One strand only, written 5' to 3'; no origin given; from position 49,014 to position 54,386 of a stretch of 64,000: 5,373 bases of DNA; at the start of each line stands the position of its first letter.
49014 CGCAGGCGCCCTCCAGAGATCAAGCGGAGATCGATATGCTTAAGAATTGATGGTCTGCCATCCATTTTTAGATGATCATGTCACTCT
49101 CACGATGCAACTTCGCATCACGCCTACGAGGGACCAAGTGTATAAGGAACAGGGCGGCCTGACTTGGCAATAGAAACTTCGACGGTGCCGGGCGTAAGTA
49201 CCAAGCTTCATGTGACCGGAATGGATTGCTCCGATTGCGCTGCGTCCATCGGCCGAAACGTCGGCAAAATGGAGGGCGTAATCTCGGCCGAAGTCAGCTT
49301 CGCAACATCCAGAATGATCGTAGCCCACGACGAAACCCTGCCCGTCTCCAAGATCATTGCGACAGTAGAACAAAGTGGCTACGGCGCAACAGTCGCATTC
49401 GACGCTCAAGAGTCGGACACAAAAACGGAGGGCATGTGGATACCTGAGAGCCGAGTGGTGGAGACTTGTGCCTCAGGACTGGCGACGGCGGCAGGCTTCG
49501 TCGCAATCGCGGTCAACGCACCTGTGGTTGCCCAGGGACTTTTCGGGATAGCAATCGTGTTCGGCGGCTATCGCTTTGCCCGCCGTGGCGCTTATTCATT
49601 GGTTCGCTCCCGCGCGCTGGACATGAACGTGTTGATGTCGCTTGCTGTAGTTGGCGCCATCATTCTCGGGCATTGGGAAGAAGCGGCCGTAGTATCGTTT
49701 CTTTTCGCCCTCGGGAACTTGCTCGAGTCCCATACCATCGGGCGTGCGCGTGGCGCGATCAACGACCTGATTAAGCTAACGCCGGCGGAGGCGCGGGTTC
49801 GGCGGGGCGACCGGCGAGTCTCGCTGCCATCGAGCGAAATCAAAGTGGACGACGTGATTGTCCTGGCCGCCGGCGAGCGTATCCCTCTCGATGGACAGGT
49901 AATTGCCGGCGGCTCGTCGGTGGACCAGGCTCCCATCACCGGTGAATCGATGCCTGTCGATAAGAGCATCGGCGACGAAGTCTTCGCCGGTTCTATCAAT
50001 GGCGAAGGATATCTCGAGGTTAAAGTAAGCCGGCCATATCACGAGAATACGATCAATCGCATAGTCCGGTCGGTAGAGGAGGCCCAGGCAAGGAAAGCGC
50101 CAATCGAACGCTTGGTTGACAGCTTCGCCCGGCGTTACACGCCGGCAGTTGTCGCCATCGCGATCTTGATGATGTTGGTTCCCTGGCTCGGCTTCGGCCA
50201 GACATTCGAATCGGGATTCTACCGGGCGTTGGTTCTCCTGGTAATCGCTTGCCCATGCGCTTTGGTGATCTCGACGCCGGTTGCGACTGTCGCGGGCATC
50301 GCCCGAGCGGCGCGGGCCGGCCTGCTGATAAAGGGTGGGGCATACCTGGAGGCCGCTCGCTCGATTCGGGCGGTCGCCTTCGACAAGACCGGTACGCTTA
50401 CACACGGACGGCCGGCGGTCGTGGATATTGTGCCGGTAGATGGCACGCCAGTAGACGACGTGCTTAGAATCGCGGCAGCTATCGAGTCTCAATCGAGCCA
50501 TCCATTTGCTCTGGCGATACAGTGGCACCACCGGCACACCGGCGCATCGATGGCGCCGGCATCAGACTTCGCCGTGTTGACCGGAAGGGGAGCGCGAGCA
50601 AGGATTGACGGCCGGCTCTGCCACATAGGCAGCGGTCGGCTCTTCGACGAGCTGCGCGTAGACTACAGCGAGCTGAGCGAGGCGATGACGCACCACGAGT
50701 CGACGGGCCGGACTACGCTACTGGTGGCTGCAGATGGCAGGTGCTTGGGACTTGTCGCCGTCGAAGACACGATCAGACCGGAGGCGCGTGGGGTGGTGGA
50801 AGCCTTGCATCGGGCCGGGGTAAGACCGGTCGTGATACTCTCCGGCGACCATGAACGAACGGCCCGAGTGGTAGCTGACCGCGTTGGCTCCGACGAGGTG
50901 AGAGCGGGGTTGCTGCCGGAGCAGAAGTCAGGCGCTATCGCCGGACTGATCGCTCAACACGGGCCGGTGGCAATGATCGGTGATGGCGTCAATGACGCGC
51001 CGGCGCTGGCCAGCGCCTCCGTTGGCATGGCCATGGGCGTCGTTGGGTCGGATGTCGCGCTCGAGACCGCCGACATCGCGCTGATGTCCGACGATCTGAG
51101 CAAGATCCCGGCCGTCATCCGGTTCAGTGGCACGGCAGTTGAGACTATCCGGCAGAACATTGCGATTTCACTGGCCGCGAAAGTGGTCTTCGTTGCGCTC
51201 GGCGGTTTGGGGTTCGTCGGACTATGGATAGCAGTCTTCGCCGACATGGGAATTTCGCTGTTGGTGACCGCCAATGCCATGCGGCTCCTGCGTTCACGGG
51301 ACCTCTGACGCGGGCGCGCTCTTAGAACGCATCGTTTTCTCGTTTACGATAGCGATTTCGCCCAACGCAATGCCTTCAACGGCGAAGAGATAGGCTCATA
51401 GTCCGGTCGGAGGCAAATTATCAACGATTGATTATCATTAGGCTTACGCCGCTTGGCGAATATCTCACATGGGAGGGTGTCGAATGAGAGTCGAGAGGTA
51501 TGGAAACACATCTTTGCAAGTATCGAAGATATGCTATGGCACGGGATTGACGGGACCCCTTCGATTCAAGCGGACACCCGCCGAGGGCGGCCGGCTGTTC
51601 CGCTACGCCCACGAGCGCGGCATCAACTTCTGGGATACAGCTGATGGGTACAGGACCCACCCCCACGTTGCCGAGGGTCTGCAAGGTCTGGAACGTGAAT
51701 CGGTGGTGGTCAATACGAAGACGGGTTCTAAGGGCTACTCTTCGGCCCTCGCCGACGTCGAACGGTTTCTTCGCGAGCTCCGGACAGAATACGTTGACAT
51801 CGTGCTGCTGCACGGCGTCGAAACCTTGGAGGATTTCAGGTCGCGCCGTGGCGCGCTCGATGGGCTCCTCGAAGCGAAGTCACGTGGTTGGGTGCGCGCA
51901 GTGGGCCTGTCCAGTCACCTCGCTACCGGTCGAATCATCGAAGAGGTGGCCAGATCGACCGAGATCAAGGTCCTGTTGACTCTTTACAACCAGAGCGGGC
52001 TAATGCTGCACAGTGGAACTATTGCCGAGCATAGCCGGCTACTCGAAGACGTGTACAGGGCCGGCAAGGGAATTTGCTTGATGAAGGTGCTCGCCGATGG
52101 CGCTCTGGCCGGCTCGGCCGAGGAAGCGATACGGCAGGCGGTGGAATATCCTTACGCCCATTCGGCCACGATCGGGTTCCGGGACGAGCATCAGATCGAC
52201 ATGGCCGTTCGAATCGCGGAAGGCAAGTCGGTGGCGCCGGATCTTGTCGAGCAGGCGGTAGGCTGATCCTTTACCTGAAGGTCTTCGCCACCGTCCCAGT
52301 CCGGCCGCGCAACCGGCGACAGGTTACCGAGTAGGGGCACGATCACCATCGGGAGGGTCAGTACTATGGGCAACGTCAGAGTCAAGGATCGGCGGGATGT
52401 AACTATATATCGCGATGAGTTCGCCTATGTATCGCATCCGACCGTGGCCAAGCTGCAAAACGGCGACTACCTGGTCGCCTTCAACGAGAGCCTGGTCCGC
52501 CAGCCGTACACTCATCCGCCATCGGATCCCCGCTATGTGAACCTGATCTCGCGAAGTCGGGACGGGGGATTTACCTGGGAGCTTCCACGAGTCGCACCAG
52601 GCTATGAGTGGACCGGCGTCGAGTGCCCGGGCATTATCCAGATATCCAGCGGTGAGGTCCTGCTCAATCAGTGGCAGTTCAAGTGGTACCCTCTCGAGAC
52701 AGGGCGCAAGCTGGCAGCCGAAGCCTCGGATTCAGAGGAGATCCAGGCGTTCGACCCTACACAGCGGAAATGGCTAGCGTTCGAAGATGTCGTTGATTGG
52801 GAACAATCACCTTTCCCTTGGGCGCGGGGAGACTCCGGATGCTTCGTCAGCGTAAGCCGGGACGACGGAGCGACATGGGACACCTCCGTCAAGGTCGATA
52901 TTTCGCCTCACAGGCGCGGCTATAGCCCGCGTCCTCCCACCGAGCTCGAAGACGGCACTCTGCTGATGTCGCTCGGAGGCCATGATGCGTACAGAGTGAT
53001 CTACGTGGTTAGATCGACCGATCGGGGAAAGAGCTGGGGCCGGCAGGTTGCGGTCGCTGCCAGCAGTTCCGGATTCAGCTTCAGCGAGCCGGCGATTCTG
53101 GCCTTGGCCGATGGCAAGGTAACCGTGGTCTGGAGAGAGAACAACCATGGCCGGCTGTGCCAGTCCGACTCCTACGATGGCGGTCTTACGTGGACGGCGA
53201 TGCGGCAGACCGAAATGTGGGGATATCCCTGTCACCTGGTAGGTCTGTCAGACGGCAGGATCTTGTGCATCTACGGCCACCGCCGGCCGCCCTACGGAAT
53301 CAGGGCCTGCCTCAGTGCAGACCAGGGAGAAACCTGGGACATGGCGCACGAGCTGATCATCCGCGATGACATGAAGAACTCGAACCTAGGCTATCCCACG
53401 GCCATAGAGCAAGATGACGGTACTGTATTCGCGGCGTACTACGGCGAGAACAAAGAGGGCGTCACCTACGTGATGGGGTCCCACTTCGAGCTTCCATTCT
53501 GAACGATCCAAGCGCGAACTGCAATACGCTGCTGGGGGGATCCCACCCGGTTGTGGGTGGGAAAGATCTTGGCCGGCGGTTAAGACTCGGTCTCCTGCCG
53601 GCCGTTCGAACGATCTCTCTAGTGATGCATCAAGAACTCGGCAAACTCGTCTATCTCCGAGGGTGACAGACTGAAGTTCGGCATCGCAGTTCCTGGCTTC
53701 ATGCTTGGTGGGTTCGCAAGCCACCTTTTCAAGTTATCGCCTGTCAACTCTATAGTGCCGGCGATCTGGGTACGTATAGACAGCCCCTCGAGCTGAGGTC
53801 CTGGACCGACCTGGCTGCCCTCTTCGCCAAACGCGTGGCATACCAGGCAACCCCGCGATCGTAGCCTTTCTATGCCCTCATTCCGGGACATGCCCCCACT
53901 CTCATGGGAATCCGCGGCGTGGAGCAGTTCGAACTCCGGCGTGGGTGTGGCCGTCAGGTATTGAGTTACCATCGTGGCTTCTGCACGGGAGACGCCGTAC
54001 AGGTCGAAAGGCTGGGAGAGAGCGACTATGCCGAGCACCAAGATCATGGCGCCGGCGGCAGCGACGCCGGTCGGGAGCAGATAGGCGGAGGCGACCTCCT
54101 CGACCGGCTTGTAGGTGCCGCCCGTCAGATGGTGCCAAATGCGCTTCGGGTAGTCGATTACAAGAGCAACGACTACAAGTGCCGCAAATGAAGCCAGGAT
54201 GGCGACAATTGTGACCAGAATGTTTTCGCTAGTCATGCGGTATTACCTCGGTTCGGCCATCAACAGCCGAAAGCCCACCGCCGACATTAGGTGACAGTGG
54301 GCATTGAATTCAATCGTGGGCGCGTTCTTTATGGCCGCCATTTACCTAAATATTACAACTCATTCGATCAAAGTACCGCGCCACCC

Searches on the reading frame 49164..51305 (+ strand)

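Call 84: search_protein_families(library=pfam, proteins=[window:49164-51305:+], max_evalue=0.0001)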
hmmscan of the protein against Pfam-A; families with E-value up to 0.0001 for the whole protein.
window:49164-51305:+ (714 aa): 4 families
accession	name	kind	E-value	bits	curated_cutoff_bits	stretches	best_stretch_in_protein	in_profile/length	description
PF00122.25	E1-E2_ATPase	-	9.8e-58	195.1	28.1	1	204-384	1-180/181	E1-E2 ATPase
PF00702.32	Hydrolase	-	2.3e-30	106.9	26.4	1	401-618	1-190/191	haloacid dehalogenase-like hydrolase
PF00403.32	HMA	-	1e-13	51.9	24.8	1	15-73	2-61/62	Heavy-metal-associated domain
PF12710.13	HAD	-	4.4e-05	24.4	27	0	534-615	83-188/189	haloacid dehalogenase-like hydrolase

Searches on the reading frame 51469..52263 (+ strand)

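Call 84: search_protein_families(library=pfam, proteins=[window:51469-52263:+], max_evalue=0.0001)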
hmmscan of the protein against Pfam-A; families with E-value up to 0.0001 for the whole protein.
window:51469-52263:+ (265 aa): 1 family
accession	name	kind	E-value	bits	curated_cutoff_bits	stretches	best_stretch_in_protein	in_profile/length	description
PF00248.27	Aldo_ket_red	-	9.3e-18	64.7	24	1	20-219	1-203/291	Aldo/keto reductase family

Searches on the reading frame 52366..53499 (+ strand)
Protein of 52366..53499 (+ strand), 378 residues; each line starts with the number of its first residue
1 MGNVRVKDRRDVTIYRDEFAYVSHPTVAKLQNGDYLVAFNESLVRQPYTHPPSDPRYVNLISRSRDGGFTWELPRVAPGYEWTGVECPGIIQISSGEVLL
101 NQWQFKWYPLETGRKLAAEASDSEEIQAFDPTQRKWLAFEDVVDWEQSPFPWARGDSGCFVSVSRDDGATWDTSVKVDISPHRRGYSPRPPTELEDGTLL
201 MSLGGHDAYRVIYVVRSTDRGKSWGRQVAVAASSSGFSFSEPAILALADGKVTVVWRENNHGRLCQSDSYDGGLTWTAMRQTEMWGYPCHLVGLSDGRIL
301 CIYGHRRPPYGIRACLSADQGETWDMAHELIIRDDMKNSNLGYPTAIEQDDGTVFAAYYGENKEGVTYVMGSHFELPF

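Call 84: search_protein_families(library=pfam, proteins=[window:52366-53499:+], max_evalue=0.0001)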
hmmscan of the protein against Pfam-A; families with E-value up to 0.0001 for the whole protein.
window:52366-53499:+ (378 aa): 2 families
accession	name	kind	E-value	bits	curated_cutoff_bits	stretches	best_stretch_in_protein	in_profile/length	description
PF13088.12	BNR_2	-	1.3e-23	84.2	31.4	1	155-354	76-275/277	BNR repeat-like domain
PF02012.26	BNR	-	1.6e-07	30.7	27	0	317-325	3-11/12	BNR/Asp-box repeat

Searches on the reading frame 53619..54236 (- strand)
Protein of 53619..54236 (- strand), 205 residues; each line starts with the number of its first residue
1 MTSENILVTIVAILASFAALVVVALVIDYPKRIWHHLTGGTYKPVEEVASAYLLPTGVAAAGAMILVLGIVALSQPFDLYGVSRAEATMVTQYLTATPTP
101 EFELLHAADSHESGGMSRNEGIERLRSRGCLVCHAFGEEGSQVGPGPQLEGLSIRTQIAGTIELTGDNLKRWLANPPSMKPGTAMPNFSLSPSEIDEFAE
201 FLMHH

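Call 84: search_protein_families(library=pfam, proteins=[window:53619-54236:-], max_evalue=0.0001)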
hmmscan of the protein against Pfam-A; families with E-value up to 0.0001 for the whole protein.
window:53619-54236:- (205 aa): 1 family
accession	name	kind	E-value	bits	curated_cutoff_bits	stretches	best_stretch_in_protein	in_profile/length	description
PF00034.26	Cytochrom_C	-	3.1e-05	25.7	21.3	1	127-204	9-88/90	Cytochrome c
